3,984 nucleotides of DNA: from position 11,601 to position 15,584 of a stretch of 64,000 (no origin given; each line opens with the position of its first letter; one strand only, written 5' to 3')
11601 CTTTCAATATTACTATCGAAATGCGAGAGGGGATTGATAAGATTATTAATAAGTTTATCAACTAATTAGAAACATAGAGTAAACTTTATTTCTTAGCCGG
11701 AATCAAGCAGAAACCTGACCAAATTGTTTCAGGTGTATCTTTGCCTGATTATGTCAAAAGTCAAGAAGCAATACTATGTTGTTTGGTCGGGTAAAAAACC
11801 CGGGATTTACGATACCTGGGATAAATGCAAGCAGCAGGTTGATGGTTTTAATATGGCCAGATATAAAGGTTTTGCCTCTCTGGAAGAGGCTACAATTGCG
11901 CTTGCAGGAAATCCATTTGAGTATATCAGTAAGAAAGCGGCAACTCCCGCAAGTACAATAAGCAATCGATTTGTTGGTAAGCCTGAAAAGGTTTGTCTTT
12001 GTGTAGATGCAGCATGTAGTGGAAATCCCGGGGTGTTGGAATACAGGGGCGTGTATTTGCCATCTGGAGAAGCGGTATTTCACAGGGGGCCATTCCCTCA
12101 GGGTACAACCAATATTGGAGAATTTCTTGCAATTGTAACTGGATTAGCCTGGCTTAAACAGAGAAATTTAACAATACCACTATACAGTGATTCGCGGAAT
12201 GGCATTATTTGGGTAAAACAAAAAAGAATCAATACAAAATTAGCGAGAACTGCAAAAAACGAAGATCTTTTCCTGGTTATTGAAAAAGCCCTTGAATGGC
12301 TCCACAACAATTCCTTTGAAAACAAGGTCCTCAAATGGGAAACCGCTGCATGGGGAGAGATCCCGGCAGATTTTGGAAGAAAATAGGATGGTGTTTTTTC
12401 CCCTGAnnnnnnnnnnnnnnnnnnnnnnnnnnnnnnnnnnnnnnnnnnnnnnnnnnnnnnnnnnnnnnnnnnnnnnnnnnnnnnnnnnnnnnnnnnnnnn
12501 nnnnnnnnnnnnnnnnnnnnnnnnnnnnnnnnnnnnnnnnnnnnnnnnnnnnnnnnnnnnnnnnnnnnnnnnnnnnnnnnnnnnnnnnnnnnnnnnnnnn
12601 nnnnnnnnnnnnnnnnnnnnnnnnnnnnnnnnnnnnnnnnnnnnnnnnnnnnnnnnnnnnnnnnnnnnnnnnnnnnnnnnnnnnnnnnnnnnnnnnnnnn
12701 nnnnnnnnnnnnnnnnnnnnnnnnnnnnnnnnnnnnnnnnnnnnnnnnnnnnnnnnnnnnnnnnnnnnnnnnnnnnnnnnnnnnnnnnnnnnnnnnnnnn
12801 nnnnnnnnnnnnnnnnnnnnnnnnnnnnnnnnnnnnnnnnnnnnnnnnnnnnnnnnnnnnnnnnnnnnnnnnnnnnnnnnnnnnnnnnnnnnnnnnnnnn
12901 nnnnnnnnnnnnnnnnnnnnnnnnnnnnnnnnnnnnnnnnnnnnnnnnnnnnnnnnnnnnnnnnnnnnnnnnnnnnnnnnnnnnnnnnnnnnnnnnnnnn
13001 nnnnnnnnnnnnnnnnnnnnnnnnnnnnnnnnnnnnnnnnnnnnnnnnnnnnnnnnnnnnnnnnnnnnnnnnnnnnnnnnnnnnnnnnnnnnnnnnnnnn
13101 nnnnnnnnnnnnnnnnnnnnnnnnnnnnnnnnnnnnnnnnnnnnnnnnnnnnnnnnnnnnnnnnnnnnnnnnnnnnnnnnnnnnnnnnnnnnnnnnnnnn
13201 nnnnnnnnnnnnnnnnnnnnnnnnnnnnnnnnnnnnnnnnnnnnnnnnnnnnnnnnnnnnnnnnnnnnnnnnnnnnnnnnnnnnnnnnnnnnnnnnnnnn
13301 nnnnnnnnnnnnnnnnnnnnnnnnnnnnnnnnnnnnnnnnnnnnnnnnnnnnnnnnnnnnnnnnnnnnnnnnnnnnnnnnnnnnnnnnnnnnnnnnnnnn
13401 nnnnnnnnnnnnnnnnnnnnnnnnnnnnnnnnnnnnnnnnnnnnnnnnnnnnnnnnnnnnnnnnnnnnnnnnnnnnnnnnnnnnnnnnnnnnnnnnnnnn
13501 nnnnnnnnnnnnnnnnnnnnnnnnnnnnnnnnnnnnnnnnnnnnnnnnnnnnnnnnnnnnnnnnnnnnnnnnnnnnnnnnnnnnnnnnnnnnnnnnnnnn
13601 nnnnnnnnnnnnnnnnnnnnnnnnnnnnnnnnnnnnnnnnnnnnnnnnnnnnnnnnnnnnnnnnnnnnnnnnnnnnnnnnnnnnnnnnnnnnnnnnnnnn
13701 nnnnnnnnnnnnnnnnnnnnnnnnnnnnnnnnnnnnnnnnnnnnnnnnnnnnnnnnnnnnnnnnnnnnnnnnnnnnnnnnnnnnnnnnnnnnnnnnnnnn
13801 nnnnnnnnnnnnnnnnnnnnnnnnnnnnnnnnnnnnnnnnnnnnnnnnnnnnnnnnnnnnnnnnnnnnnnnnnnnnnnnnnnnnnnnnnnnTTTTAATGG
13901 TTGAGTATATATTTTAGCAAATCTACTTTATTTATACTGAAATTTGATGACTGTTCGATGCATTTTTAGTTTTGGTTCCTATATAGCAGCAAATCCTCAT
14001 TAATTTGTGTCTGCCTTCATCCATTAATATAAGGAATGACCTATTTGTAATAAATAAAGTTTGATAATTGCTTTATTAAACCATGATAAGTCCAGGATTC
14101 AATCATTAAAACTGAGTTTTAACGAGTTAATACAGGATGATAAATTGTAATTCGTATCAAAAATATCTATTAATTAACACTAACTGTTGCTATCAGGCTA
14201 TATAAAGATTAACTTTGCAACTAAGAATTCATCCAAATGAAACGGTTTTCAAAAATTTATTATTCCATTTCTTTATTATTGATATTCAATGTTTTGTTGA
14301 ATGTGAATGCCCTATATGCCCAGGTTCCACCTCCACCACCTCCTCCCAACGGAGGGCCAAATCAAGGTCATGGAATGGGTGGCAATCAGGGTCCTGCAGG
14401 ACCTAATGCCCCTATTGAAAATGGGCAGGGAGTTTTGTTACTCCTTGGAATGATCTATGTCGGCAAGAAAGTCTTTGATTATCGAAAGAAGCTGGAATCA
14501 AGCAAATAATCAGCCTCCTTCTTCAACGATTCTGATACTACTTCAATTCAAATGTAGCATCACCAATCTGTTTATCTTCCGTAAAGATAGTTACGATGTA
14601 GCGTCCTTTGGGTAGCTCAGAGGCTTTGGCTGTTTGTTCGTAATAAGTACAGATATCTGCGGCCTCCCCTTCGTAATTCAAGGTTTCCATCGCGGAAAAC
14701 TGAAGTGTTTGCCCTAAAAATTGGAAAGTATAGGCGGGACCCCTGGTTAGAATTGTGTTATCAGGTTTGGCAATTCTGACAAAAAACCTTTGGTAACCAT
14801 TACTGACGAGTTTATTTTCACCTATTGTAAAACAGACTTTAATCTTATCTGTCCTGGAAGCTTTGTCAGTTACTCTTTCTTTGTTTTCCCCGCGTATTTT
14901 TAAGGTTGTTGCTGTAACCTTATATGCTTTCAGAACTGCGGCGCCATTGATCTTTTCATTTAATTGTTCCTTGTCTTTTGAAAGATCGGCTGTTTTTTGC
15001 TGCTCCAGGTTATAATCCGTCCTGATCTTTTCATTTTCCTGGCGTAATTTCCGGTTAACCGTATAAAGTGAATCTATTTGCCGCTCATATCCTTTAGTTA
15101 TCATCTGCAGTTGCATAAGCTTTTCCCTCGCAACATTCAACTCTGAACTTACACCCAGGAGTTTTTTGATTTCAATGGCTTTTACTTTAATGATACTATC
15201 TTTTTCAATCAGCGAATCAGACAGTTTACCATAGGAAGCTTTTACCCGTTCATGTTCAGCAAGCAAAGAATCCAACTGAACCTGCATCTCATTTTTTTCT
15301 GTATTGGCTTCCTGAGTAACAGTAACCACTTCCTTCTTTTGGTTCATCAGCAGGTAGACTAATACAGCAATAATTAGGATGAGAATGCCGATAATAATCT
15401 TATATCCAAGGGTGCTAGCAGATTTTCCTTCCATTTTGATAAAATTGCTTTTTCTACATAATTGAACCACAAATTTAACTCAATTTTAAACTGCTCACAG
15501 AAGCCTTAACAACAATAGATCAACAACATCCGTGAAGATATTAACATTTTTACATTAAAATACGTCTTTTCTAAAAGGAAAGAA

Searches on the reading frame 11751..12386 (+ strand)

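Call 16: search_protein_families(library=ncbifam, proteins=[window:11751-12386:+], max_evalue=0.01)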
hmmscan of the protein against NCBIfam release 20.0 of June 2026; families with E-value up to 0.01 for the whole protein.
window:11751-12386:+ (211 aa): 2 families
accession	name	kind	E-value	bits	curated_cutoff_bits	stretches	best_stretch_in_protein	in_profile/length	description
NF046109.1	RNaseH_Halikb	equivalog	1.5e-74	250.5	320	1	5-211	3-211/211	ribonuclease H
NF001236.0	PRK00203.1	equivalog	1.8e-06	27.6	160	1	79-181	3-111/151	ribonuclease HI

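Call 17: search_protein_families(library=pfam, proteins=[window:11751-12386:+], max_evalue=0.01)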
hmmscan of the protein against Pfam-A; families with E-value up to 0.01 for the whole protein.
window:11751-12386:+ (211 aa): 2 families
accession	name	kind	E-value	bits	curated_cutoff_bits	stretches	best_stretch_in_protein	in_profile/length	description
PF01693.22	Cauli_VI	-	1.4e-19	70.4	21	1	8-48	2-42/44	Ribonuclease H1 N-terminal domain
PF00075.30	RNase_H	-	1.3e-05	25.8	25.8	1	79-177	2-105/141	RNase H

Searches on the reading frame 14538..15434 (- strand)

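Call 16: search_protein_families(library=ncbifam, proteins=[window:14538-15434:-], max_evalue=0.01)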
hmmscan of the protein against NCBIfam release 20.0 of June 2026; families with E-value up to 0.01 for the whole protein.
window:14538-15434:- (298 aa): 0 families

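Call 17: search_protein_families(library=pfam, proteins=[window:14538-15434:-], max_evalue=0.01)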
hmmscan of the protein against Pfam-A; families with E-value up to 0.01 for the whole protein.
window:14538-15434:- (298 aa): 1 family
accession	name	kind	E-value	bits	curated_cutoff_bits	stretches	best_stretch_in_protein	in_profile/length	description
PF12685.13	SpoIIIAH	-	0.0036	17.7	30.6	1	13-177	4-121/191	SpoIIIAH-like protein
